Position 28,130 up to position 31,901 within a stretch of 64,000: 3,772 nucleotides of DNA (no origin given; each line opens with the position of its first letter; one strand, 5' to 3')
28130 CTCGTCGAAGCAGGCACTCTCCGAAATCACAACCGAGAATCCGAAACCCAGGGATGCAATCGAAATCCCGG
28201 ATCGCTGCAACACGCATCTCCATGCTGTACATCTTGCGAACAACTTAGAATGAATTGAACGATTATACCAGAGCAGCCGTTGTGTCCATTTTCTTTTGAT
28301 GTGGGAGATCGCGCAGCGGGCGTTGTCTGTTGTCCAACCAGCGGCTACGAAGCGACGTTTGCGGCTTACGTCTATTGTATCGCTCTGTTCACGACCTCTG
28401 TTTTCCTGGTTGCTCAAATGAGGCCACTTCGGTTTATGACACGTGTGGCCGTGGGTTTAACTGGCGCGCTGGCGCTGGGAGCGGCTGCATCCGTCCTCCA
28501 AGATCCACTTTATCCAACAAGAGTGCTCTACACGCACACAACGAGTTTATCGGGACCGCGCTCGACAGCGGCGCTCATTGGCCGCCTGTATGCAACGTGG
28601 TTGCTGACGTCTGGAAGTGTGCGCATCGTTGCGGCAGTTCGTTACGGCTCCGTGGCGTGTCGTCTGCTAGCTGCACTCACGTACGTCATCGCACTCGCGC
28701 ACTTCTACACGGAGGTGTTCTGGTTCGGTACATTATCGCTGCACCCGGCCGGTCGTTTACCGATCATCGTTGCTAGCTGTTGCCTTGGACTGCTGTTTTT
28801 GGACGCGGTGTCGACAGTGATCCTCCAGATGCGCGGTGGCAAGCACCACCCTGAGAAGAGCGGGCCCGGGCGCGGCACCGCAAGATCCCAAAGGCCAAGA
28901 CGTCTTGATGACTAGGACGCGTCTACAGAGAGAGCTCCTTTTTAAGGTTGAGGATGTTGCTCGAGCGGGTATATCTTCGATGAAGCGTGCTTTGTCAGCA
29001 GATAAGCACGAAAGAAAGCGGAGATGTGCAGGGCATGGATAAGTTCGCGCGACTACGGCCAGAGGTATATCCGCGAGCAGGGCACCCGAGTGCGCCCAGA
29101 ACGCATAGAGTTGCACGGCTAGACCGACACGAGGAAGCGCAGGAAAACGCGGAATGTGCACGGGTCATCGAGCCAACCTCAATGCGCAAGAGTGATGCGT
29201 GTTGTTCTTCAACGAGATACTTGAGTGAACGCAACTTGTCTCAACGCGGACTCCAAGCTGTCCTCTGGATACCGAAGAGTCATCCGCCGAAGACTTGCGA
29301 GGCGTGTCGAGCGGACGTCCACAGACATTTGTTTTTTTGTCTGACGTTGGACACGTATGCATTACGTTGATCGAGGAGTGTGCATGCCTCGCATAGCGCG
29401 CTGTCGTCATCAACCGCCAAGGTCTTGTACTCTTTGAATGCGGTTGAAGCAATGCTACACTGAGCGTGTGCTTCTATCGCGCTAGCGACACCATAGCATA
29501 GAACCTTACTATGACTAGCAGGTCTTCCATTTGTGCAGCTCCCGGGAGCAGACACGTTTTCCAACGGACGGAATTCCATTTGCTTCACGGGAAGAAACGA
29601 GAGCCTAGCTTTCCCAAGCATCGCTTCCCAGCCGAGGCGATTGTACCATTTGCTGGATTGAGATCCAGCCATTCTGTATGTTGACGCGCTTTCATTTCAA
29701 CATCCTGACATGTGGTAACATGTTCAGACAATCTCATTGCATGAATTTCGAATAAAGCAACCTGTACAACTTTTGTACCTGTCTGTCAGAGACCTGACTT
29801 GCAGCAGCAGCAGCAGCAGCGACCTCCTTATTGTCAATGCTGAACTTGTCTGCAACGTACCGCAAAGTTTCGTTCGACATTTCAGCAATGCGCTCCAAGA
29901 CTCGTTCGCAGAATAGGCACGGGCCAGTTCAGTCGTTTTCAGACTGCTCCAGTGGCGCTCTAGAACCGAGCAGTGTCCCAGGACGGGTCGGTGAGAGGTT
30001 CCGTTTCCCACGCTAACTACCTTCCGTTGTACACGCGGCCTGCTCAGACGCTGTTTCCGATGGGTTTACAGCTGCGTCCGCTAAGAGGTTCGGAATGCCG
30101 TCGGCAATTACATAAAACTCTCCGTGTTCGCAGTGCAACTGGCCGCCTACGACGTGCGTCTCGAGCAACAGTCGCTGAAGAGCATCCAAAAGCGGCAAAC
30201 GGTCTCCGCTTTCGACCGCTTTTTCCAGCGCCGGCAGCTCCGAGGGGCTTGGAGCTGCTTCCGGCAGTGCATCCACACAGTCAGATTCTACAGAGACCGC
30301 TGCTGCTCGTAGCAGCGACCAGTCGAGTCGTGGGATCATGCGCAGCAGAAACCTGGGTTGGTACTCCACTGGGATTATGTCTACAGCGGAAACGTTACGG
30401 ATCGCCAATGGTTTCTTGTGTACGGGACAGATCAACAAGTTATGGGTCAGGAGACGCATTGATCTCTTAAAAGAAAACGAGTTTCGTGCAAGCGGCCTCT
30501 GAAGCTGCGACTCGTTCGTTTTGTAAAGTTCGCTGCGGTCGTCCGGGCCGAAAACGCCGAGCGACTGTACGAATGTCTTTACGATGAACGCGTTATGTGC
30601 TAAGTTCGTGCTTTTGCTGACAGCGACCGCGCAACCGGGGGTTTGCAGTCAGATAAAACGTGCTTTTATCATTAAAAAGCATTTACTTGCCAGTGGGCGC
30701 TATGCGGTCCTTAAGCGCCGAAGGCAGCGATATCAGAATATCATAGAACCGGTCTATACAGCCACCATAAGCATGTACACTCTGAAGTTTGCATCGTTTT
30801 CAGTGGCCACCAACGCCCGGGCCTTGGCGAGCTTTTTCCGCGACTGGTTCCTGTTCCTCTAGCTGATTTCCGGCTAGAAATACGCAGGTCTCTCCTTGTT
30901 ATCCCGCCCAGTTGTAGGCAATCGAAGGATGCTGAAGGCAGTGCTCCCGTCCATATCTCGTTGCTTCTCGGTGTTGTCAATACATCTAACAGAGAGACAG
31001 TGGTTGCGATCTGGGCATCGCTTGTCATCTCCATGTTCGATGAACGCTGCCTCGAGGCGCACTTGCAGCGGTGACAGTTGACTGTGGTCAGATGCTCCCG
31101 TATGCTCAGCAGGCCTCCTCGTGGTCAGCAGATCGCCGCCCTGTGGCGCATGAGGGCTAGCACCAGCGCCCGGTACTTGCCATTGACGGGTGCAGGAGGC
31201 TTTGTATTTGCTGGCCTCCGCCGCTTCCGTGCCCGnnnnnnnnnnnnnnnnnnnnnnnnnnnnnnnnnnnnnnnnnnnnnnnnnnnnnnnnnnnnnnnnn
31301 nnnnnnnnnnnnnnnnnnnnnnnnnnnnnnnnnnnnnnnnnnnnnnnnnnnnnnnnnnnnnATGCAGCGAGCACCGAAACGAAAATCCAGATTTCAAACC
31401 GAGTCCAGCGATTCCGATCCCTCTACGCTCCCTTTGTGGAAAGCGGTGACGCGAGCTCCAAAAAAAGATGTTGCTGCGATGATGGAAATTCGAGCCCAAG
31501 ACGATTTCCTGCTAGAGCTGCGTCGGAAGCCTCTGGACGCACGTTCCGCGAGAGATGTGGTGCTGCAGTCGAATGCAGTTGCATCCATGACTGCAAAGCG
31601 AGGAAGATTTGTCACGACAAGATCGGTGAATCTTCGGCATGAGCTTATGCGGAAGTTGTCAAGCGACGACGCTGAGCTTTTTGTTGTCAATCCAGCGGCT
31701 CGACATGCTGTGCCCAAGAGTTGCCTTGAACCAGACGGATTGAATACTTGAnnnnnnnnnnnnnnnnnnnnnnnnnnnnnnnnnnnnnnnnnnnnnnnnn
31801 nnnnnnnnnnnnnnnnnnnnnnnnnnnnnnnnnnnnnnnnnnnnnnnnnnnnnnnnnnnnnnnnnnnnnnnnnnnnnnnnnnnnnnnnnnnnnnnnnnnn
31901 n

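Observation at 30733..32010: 1.28-kb repeat family encoding a conserved small basic protein, unrelated to the Fanzor elements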

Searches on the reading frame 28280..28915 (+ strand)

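Call 7: search_protein_families(library=pfam, proteins=[window:28280-28915:+], max_evalue=1)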
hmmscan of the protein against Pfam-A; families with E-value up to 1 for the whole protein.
window:28280-28915:+ (211 aa): 2 families
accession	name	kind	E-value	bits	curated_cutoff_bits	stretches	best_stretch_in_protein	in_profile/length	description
PF03694.18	Erg28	-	2.4e-16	60.4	22.2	1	60-167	7-108/111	Erg28 like protein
PF11847.13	GT-C_AftD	-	0.043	12.2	26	1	47-138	24-115/661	Alpha-(1->3)-arabinofuranosyltransferase, N-terminal GT-C domain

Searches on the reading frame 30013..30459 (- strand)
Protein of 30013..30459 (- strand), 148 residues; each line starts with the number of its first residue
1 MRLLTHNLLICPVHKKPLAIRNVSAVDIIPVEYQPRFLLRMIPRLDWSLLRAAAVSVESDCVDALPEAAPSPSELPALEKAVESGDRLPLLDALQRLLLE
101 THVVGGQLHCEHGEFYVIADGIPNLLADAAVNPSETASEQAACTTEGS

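Call 7: search_protein_families(library=pfam, proteins=[window:30013-30459:-], max_evalue=1)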
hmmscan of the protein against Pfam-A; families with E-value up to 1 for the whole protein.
window:30013-30459:- (148 aa): 1 family
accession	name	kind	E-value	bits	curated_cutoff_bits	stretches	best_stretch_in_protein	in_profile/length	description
PF03966.22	Trm112p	-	4e-05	23.9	22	1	3-112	2-30/40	Trm112p-like protein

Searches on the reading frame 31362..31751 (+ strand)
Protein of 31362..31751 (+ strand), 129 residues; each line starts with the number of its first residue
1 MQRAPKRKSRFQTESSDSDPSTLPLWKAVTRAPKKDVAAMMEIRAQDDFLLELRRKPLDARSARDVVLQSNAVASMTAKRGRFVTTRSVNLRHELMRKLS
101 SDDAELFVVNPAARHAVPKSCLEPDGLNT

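Call 7: search_protein_families(library=pfam, proteins=[window:31362-31751:+], max_evalue=1)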
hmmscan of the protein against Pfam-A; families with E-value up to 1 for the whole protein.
window:31362-31751:+ (129 aa): 0 families

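Call 8: find_homologous_proteins(query=window:31362-31748:+, max_evalue=0.01)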
Query seq(129 aa) (129 aa): 1 proteins with E <= 0.01 among 10 candidates.
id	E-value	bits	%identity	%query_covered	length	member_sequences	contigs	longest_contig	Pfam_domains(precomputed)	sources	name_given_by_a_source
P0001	1.0e-55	205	99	78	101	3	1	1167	-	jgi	-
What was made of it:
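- Tried and rejected: Only the orthologous fragment P0001 was found (call 8).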

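Call 10: find_encoding_contigs(protein=P0001, flank=10000)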
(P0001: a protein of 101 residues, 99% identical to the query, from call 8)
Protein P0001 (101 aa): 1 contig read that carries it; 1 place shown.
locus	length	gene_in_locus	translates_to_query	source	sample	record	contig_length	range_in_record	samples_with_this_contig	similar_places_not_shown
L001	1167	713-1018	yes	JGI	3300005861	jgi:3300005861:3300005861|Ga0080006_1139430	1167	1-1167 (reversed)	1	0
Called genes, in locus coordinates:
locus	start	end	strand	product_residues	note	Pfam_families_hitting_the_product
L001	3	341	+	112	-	?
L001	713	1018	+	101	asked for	-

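Call 94: search_protein_representatives(protein=window:31362-31748:+)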
Query: 129 residues. Proteins with E-value up to 0.001 (for the whole library): 19; up to 1e-10: 1; up to 1e-30: 1. The best 19 are listed.
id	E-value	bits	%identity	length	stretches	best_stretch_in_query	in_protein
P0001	3.2e-56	204.6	99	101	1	29-129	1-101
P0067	2.7e-09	53.4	27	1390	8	27-68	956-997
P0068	8.1e-09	51.9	40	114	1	2-90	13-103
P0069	8.0e-08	48.7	41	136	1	4-86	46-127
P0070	8.1e-08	48.7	42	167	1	1-126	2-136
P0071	1.5e-06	44.6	41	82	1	1-80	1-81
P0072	1.9e-06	44.3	44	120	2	1-61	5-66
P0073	6.9e-06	42.4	48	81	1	18-84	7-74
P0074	9.9e-06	41.9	38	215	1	1-79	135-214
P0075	6.7e-05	39.3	36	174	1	2-86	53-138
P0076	7.4e-05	39.1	36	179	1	3-105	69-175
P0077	1.1e-04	38.6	35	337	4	13-64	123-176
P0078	1.2e-04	38.4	39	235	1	2-89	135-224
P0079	2.2e-04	37.6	36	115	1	1-86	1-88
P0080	4.1e-04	36.7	34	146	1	1-91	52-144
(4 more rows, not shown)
